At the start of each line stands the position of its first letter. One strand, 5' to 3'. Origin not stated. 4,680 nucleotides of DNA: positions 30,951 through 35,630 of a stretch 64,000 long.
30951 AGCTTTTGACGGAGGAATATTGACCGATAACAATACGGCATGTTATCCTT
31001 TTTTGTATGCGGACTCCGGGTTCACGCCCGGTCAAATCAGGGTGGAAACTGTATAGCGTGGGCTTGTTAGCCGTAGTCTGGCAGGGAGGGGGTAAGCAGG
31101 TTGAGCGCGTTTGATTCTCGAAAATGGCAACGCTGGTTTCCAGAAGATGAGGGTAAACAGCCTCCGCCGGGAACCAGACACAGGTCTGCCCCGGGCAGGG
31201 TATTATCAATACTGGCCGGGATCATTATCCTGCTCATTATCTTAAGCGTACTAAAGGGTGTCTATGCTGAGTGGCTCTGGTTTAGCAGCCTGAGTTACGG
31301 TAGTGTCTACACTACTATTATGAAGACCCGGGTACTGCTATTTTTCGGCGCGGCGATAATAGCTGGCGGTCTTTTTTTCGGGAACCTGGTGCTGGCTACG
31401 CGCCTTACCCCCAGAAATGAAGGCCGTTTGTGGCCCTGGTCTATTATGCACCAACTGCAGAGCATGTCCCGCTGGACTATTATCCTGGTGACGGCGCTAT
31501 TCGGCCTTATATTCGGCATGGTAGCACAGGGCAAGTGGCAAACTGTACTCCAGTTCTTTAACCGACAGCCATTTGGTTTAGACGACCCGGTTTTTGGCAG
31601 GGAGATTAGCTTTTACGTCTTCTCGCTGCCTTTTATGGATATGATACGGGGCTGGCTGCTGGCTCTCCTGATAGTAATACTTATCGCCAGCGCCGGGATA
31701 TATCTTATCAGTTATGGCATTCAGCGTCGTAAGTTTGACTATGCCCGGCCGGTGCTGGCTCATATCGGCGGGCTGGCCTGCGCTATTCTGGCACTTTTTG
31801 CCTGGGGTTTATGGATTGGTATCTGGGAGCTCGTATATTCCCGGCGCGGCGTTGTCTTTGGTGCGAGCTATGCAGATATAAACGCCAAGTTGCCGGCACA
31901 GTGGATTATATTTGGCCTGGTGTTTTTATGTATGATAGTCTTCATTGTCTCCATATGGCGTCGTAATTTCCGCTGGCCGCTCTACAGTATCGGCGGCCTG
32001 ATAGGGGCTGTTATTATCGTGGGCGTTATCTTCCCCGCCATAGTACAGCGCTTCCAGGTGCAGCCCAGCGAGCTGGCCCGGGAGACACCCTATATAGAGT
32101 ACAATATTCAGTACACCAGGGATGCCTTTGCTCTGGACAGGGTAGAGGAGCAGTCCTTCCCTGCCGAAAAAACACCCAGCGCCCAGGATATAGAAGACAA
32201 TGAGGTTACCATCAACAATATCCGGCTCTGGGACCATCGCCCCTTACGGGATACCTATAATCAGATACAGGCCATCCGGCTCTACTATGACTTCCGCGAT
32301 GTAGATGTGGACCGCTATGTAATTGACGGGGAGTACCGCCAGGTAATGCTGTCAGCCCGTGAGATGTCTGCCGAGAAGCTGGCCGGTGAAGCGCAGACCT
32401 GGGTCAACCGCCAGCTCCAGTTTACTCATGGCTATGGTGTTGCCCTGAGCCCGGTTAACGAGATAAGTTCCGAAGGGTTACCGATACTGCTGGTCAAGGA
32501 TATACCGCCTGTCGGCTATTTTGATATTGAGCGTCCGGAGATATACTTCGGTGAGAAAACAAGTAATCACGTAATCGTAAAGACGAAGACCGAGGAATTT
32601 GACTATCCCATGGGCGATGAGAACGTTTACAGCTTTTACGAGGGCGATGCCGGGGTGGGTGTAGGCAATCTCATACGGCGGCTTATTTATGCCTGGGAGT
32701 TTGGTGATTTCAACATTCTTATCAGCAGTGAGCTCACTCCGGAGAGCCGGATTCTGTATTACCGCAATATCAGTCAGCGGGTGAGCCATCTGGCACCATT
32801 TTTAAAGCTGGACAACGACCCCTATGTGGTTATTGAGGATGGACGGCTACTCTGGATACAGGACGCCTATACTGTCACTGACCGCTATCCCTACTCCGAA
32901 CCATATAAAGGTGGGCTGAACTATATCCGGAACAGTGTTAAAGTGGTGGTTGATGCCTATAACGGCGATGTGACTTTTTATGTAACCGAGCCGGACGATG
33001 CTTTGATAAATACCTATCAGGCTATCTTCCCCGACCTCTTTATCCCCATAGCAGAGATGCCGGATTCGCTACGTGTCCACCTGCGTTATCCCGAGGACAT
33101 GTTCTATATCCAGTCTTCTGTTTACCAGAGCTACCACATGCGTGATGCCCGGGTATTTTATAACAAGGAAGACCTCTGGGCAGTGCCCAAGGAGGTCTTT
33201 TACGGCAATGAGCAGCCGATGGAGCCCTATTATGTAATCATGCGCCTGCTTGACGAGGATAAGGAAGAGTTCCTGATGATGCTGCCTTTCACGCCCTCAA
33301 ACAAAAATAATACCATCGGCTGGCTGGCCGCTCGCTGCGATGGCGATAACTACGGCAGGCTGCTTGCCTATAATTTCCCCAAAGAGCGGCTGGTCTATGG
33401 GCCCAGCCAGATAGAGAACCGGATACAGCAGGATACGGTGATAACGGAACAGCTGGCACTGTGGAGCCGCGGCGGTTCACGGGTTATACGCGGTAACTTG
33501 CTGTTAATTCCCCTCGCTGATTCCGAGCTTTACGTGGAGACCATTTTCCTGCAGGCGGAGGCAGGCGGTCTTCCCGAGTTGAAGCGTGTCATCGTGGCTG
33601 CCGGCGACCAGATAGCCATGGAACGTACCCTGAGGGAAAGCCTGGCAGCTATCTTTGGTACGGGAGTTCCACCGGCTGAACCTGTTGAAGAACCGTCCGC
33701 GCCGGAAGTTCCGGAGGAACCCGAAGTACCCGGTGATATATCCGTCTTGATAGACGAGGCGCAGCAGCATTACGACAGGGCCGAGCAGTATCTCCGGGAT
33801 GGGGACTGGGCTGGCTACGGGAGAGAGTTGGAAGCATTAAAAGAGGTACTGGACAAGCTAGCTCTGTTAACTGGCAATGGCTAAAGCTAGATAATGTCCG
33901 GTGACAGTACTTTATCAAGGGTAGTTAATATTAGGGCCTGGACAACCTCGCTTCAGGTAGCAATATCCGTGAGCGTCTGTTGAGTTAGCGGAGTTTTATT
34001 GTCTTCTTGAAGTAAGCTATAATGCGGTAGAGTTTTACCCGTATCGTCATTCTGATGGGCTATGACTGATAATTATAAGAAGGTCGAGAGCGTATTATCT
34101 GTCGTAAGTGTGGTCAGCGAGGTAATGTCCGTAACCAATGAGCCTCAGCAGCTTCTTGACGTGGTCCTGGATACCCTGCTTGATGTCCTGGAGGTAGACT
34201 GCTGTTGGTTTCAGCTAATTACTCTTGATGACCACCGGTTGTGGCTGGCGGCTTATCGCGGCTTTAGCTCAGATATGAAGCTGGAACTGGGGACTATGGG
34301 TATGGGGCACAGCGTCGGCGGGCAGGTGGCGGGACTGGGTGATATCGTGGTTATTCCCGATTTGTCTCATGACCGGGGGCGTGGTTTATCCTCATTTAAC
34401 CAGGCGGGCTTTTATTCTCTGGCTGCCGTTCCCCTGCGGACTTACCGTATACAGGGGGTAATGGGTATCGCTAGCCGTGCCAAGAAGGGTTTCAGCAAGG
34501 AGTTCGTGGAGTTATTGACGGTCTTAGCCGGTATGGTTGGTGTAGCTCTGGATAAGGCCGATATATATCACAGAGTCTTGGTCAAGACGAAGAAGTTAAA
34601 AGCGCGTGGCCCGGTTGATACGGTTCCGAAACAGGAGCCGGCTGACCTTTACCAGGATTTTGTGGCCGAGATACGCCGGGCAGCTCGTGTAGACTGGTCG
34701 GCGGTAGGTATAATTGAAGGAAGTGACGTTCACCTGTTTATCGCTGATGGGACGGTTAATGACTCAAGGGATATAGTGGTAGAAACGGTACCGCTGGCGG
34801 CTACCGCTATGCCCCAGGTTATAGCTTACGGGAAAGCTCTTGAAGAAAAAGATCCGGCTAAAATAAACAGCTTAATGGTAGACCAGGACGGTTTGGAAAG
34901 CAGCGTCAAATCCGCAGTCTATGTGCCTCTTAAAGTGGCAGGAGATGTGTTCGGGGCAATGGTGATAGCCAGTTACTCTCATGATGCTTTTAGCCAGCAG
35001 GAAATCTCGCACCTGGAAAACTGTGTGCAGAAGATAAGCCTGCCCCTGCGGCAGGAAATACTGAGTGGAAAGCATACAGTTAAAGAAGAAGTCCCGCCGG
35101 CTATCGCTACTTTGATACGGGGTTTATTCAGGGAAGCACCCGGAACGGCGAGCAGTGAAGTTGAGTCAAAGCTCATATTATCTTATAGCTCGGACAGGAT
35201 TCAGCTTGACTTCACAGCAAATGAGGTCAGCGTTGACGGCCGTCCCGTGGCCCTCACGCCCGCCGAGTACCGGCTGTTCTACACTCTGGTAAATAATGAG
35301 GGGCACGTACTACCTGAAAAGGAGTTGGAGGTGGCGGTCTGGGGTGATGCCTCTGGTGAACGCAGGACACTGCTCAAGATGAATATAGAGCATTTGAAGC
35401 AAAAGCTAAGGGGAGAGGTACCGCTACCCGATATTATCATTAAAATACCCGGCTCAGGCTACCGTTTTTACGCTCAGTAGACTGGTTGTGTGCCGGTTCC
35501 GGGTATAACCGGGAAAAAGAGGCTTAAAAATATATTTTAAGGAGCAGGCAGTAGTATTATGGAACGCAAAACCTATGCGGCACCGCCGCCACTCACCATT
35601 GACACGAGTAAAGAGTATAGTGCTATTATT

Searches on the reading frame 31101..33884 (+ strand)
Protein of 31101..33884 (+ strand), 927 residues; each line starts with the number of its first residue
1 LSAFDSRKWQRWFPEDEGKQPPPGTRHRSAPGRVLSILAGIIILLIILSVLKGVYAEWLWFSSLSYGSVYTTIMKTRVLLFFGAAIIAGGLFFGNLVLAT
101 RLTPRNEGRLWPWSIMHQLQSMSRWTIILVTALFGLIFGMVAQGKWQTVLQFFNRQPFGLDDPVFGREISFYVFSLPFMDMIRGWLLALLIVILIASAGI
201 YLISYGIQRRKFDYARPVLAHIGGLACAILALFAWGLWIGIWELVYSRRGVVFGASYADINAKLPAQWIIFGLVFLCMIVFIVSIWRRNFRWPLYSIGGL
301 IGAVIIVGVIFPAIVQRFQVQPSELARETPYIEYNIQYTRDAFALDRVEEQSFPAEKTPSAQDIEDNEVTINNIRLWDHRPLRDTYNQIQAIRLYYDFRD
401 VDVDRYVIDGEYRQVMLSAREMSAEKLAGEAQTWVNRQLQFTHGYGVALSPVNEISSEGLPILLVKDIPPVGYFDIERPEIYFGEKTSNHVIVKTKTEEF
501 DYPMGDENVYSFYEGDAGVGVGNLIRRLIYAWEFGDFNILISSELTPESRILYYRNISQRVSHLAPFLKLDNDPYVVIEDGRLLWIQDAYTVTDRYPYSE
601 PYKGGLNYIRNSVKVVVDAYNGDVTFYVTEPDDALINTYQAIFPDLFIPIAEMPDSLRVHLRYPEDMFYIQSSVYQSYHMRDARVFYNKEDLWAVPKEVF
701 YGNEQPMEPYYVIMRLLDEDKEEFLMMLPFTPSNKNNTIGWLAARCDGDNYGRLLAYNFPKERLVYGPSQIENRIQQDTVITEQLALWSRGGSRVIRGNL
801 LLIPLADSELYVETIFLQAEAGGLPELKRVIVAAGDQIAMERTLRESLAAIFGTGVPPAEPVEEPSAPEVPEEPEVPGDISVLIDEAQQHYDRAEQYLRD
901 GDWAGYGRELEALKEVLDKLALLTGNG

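Call 27: search_protein_families(library=pfam, proteins=[window:31101-33884:+], max_evalue=0.00001)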
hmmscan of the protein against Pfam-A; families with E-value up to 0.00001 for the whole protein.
window:31101-33884:+ (927 aa): 1 family
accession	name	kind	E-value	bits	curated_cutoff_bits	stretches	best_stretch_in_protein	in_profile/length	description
PF03699.18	UPF0182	-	1.4e-303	1009.3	27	1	36-788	3-770/770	Uncharacterised protein family (UPF0182)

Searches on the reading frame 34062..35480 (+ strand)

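Call 27: search_protein_families(library=pfam, proteins=[window:34062-35480:+], max_evalue=0.00001)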
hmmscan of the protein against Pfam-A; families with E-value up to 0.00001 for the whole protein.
window:34062-35480:+ (472 aa): 4 families
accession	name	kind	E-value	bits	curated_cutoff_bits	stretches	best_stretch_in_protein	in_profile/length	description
PF13185.12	GAF_2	-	4.2e-21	76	28.6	1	27-164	3-136/136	GAF domain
PF01590.32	GAF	-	8.7e-20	72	22.4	2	28-163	2-133/133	GAF domain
PF00486.34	Trans_reg_C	-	7.4e-15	55.2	26.2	1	393-469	1-77/77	Transcriptional regulatory protein, C terminal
PF13492.12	GAF_3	-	1.5e-09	38.8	27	0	119-164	82-128/129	GAF domain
